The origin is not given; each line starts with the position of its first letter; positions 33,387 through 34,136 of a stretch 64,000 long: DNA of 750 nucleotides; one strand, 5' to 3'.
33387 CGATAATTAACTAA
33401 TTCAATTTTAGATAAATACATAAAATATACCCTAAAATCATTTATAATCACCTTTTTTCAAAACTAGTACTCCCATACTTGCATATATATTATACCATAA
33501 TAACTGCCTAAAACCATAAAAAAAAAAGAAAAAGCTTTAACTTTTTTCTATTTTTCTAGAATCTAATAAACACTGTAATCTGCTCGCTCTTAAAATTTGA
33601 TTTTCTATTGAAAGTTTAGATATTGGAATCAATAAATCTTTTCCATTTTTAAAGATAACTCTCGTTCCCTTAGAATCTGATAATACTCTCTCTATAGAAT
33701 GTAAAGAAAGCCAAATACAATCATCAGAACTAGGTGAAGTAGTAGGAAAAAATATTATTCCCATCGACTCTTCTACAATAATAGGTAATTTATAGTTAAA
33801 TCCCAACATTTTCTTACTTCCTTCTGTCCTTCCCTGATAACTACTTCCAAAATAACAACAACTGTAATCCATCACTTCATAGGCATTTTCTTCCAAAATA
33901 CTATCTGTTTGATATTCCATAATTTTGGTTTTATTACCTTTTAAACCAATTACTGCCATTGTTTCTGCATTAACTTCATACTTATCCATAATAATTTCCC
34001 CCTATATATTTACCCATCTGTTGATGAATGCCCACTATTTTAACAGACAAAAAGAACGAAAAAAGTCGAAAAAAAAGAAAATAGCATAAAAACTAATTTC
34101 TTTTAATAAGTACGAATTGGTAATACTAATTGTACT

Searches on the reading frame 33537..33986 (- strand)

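Call 49: search_protein_families(library=pfam, proteins=[window:33537-33986:-], max_evalue=0.00001)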
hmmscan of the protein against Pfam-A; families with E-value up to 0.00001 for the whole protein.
window:33537-33986:- (149 aa): 1 family
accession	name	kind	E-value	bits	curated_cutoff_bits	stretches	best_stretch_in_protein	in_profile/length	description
PF06338.17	ComK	-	2.9e-40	138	22.3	1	1-144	2-150/152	ComK protein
